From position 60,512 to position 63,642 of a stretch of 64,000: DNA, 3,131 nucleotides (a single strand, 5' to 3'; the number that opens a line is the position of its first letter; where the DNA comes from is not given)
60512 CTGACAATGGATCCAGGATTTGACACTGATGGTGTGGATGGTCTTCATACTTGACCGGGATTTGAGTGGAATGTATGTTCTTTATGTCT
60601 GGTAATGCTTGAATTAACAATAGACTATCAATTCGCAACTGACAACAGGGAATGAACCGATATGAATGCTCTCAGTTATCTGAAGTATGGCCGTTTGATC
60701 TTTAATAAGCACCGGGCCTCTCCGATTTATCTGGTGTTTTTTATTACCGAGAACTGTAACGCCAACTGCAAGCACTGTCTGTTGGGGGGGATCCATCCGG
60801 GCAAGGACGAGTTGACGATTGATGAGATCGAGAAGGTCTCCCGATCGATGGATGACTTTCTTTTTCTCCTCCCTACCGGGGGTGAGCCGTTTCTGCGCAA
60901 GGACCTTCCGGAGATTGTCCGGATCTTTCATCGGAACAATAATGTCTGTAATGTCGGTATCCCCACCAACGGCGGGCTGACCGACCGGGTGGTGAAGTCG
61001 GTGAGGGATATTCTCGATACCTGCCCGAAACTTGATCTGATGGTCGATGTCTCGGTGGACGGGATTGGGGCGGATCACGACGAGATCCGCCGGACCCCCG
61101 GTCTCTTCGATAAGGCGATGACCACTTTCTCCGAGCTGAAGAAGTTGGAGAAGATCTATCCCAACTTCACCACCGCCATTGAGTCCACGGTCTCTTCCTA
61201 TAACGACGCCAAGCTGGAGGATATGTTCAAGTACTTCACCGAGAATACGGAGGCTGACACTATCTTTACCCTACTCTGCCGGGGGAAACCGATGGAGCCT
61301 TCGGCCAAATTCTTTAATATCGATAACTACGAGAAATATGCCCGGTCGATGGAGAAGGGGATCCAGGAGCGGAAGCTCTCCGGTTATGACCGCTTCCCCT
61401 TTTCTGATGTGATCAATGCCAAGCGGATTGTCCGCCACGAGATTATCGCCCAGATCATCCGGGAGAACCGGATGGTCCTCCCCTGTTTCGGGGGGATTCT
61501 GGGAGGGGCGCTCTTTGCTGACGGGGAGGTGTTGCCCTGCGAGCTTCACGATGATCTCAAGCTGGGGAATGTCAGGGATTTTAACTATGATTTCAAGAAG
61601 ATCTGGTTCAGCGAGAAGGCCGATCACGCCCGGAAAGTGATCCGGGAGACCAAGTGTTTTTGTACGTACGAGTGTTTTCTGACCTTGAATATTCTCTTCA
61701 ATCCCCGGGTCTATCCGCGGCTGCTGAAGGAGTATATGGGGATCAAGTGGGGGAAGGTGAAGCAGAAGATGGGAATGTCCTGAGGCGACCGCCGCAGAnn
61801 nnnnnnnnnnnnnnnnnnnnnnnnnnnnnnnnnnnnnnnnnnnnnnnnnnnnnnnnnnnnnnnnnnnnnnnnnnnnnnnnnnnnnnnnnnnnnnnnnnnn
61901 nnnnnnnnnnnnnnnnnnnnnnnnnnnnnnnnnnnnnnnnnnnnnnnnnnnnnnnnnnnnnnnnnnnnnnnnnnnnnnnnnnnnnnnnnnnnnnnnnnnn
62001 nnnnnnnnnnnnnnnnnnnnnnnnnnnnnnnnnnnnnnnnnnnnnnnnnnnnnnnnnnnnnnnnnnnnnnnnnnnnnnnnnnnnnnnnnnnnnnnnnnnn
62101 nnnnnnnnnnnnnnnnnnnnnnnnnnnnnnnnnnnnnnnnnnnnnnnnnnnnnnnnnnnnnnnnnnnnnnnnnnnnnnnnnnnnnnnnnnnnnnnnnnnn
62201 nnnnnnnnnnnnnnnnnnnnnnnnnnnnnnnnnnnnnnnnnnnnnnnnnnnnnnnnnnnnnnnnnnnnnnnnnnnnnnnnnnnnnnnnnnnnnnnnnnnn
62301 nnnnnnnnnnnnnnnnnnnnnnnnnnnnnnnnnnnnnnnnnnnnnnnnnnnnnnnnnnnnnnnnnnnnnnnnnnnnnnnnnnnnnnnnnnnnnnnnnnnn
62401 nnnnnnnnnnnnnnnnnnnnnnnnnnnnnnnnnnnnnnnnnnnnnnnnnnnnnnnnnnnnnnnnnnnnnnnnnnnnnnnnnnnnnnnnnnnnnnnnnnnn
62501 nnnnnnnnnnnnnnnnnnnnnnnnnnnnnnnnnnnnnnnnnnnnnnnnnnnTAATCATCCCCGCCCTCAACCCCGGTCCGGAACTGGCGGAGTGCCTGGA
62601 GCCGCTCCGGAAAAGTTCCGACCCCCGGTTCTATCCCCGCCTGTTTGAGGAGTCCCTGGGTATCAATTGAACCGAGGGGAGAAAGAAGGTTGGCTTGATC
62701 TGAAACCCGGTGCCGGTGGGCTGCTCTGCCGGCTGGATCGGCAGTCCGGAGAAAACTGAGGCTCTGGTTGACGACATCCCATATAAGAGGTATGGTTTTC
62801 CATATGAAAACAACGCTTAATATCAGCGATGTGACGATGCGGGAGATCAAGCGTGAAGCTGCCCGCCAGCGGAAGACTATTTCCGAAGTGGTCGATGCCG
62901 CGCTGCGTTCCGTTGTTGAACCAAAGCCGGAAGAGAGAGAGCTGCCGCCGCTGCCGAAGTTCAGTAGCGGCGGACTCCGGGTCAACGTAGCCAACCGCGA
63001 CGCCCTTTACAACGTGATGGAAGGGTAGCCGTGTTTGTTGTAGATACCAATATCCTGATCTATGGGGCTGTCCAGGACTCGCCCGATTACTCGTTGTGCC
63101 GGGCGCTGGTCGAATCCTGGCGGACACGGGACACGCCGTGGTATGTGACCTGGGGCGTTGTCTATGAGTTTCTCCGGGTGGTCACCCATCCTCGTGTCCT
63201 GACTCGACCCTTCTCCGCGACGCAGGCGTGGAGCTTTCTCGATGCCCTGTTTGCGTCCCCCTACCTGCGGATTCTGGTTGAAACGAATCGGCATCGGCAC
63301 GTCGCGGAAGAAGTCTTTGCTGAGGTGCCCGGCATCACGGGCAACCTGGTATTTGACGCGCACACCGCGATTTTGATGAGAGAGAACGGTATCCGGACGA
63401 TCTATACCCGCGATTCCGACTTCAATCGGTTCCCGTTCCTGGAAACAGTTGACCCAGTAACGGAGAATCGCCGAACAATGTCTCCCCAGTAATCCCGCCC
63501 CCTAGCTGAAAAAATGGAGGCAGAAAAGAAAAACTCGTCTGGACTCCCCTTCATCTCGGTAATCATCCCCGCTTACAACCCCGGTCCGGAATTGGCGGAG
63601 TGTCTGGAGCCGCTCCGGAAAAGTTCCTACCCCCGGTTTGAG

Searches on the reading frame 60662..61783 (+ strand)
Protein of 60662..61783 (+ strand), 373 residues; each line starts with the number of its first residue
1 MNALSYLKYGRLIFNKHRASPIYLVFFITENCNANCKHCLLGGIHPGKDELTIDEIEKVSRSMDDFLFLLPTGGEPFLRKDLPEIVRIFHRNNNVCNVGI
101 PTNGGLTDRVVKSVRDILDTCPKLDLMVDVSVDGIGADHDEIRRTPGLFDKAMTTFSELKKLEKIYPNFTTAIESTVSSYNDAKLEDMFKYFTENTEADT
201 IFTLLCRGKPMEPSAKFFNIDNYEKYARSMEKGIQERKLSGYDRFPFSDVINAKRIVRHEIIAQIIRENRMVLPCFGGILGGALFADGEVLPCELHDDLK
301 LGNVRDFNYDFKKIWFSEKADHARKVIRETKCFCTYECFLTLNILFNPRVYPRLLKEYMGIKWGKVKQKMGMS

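Call 31: search_protein_families(library=pfam, proteins=[window:60662-61783:+])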
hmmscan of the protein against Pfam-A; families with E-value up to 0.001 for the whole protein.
window:60662-61783:+ (373 aa): 2 families
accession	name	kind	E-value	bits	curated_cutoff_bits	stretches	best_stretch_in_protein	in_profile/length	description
PF04055.27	Radical_SAM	-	6.2e-13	49.7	29.5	1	28-189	3-163/166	Radical SAM superfamily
PF13186.11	SPASM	-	3.8e-05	24.3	21.5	1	284-334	10-63/67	Iron-sulfur cluster-binding domain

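Call 33: search_protein_families(library=ncbifam, proteins=[window:60662-61783:+], max_evalue=0.01)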
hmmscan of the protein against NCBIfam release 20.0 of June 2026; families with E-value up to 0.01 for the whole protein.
window:60662-61783:+ (373 aa): 53 families (the best 25 are shown)
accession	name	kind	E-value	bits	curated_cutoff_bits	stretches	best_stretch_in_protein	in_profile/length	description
TIGR04545.1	rSAM_ahbD_hemeb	equivalog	8.4e-21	74.8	500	1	27-325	5-294/339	heme b synthase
TIGR04054.1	rSAM_NirJ1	equivalog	1.9e-18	66.3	650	1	24-196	38-201/387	putative heme d1 biosynthesis radical SAM protein NirJ1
TIGR04055.1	rSAM_NirJ2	equivalog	2e-16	60.4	500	1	28-320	6-278/326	putative heme d1 biosynthesis radical SAM protein NirJ2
TIGR04051.1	rSAM_NirJ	equivalog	5.1e-16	58.6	515.45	1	26-194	6-165/354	heme d1 biosynthesis radical SAM protein NirJ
NF050035.1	rSAM_WgK_link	exception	4.2e-15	55.6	650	1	18-164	5-148/367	radical SAM/SPASM peptide maturase WgkB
NF033640.1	N_Twi_rSAM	subfamily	1.4e-14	54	170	1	54-235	164-338/398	twitch domain-containing radical SAM protein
TIGR04053.2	TIGR04053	equivalog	3.5e-14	52.8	395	1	19-204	5-186/366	TIGR04053 family radical SAM/SPASM domain-containing protein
TIGR03962.1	mycofact_rSAM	equivalog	3.7e-14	52.6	265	1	15-316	5-283/339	mycofactocin radical SAM maturase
TIGR04347.1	pseudo_SAM_Halo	equivalog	4.1e-14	52.6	525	1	16-193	33-200/390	TIGR04347 family pseudo-SAM/SPASM protein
TIGR04133.1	rSAM_w_lipo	hypoth_equivalog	9.5e-13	47.8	425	1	23-332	25-318/350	TIGR04133 family radical SAM/SPASM protein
NF001199.0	PRK00164.2-1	equivalog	9.6e-13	47.9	231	1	26-240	16-226/308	GTP 3',8-cyclase MoaA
TIGR04546.1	rSAM_ahbC_deAc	equivalog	1.1e-12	47.4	650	1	24-161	41-174/390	12,18-didecarboxysiroheme deacetylase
TIGR02668.1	moaA_archaeal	equivalog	1.5e-12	47.1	325.25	1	27-198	15-179/303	GTP 3',8-cyclase MoaA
TIGR04250.1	SCM_rSAM_ScmE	equivalog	1.7e-12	46.9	400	1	27-316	8-292/358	SynChlorMet cassette radical SAM/SPASM protein ScmE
TIGR03961.1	rSAM_PTO1314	hypoth_equivalog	2.8e-12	46.6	306.05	1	30-165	31-157/332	PTO1314 family radical SAM protein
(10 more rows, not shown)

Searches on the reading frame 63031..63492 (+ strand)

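Call 31: search_protein_families(library=pfam, proteins=[window:63031-63492:+])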
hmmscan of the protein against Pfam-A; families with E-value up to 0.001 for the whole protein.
window:63031-63492:+ (153 aa): 2 families
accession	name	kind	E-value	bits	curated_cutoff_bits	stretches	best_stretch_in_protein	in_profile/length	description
PF01850.27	PIN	-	4.7e-11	43.8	23.6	1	3-136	2-119/120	PIN domain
PF13470.12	PIN_3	-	1.1e-05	26.7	27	1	2-56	2-55/115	PIN domain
